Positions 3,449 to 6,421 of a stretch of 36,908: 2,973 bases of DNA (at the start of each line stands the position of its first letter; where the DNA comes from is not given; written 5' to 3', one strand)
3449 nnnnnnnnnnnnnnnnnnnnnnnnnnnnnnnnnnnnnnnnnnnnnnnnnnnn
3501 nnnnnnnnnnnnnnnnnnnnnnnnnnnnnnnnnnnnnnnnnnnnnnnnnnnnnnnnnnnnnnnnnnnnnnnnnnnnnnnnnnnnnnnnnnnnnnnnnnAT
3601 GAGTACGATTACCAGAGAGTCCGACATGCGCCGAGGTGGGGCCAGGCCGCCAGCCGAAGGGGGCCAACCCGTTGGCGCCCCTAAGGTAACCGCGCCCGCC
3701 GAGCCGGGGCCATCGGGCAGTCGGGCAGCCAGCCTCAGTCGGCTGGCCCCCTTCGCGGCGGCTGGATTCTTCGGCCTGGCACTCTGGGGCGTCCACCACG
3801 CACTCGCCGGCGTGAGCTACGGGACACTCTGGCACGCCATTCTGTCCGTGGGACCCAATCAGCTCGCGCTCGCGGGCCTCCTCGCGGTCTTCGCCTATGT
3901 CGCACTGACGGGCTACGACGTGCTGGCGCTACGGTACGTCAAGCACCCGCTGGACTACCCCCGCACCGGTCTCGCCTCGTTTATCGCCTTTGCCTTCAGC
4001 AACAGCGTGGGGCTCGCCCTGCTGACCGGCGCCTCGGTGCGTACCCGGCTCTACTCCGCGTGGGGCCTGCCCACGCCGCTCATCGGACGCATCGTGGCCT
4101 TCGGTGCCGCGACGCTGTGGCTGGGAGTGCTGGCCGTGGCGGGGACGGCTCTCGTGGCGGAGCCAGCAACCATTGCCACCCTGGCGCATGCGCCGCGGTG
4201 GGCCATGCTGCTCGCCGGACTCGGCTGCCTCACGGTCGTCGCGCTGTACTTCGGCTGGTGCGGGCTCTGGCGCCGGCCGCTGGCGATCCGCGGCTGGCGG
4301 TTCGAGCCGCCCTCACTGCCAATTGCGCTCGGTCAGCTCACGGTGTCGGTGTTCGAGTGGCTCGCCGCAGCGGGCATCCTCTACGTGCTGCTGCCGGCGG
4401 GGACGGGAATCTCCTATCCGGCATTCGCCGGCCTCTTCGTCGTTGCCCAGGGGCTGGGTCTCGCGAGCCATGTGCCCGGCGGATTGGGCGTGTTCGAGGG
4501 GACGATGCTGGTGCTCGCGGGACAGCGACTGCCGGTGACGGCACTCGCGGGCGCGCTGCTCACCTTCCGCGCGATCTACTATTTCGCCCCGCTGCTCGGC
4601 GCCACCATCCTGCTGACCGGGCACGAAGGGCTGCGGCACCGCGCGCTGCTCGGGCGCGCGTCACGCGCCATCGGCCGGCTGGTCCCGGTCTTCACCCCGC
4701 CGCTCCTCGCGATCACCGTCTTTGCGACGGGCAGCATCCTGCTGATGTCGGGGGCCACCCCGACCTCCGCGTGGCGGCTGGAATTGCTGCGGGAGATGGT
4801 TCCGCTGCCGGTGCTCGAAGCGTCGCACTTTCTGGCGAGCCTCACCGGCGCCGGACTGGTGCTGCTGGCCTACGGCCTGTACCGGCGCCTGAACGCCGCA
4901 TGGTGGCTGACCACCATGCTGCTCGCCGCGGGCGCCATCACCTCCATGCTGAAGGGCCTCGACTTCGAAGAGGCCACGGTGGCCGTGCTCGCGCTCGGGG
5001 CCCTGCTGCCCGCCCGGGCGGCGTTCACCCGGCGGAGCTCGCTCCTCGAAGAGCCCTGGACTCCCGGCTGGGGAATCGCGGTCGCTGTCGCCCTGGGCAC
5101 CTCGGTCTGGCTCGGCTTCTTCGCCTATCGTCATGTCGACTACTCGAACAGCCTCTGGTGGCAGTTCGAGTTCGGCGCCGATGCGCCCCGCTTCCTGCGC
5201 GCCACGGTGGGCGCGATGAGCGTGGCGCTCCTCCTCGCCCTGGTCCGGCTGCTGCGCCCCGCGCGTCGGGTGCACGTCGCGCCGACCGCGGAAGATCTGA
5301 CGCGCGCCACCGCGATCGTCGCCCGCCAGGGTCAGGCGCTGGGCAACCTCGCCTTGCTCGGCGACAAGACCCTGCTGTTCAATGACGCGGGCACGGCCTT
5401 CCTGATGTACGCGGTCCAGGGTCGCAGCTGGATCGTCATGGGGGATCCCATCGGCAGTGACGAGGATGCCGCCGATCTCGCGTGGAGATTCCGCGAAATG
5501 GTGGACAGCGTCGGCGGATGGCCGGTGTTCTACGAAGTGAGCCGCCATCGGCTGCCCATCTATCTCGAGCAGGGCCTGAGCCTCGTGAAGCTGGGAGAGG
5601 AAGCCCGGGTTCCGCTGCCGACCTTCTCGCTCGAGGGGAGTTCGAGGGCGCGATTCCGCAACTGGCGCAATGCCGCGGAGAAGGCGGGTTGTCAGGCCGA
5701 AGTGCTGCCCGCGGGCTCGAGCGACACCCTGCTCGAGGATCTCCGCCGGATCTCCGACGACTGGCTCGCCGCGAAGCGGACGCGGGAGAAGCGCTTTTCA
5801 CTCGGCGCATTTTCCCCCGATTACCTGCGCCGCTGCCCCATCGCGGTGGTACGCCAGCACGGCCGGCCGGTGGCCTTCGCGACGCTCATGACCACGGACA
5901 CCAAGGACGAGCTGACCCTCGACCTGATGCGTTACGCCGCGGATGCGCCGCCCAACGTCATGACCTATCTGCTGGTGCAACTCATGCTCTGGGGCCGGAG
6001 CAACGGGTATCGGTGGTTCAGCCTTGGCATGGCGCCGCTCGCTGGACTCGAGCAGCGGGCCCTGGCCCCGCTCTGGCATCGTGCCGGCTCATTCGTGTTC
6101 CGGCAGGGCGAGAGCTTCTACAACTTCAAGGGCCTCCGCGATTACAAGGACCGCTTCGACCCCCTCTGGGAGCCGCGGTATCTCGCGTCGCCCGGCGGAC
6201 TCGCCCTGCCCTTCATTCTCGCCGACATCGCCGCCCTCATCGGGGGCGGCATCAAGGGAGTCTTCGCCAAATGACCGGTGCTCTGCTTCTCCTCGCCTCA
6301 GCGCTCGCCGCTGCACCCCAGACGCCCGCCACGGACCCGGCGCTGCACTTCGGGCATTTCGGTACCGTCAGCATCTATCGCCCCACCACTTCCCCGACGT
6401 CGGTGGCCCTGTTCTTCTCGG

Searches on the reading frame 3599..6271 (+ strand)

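Call 56: search_protein_families(library=pfam, proteins=[window:3599-6271:+], max_evalue=0.0001)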
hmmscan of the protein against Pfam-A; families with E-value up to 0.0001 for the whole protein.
window:3599-6271:+ (891 aa): 1 family
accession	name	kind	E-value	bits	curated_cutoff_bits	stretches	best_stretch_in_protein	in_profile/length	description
PF09924.15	LPG_synthase_C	-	7e-95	318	27.5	1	572-863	2-297/298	Phosphatidylglycerol lysyltransferase, C-terminal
